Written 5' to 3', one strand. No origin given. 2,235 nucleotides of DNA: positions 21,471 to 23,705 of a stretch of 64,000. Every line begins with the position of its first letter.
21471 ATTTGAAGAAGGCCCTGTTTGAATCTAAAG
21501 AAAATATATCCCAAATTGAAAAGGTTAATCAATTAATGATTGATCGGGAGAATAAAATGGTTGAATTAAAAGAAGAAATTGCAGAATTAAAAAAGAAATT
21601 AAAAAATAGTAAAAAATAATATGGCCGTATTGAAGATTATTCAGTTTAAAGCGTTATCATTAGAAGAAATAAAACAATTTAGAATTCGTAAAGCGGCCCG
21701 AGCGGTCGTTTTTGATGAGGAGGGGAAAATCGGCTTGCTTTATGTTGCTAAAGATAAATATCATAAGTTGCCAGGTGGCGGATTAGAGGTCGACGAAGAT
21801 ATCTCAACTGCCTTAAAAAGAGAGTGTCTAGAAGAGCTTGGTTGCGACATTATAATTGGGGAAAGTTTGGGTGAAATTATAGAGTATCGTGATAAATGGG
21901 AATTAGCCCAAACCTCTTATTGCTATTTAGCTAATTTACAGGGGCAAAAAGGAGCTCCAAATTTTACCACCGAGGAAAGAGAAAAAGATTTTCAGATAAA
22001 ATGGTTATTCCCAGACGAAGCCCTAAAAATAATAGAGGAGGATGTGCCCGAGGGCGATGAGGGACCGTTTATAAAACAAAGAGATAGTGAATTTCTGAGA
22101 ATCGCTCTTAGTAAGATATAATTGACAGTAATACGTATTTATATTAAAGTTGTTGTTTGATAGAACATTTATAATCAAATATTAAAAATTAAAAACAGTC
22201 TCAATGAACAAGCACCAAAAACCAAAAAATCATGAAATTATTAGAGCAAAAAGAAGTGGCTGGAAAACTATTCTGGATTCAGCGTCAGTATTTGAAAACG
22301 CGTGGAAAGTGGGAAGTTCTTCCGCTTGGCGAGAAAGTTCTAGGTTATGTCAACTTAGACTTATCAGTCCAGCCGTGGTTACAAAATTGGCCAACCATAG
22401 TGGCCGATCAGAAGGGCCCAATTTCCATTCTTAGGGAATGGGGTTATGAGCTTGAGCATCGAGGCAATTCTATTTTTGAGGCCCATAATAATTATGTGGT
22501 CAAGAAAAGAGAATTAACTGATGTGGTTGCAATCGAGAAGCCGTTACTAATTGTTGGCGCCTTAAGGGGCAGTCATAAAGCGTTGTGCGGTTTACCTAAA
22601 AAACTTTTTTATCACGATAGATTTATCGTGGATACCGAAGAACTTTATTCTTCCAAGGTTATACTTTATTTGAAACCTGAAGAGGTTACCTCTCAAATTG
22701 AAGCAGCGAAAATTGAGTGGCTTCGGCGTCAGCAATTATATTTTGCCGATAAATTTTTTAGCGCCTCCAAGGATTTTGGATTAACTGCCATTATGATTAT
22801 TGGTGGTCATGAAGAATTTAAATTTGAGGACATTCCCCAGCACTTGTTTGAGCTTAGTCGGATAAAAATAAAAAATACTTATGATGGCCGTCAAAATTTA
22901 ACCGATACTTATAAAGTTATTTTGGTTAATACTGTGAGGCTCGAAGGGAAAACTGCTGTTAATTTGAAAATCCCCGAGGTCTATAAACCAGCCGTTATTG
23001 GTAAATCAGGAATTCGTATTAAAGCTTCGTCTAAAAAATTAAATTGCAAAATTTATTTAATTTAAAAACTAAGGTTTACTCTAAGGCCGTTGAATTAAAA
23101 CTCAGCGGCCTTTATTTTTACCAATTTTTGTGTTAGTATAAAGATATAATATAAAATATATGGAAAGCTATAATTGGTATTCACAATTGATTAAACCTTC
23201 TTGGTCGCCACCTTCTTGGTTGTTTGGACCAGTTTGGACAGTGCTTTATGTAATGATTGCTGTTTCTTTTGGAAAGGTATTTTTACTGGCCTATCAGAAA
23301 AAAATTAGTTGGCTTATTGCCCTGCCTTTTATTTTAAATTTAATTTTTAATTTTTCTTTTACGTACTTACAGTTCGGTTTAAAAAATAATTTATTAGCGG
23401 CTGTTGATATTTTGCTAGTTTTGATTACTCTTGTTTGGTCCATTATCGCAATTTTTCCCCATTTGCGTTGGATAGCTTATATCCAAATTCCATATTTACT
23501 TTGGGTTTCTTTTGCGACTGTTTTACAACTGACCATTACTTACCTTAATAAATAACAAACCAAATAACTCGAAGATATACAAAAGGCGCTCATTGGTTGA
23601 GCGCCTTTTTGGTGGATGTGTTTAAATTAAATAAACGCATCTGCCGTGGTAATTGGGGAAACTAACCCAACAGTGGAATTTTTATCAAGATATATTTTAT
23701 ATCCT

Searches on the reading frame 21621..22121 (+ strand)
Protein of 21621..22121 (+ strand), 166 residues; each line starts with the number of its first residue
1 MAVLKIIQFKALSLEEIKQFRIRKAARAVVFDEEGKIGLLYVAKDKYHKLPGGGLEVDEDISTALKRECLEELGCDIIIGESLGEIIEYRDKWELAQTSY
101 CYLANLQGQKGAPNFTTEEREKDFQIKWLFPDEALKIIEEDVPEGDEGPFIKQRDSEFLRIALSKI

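Call 81: search_protein_families(library=pfam, proteins=[window:21621-22121:+], max_evalue=0.0001)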
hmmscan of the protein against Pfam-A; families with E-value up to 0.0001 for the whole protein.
window:21621-22121:+ (166 aa): 1 family
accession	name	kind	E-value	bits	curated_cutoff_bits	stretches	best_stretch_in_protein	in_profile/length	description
PF00293.34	NUDIX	-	1.7e-12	48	21.1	1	23-136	3-119/134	NUDIX domain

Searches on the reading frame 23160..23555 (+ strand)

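Call 81: search_protein_families(library=pfam, proteins=[window:23160-23555:+], max_evalue=0.0001)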
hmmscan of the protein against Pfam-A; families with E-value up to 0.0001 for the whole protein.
window:23160-23555:+ (131 aa): 1 family
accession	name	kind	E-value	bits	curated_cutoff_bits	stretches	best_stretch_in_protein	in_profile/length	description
PF03073.20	TspO_MBR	-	1e-29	103.6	24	1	5-128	22-144/145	TspO/MBR family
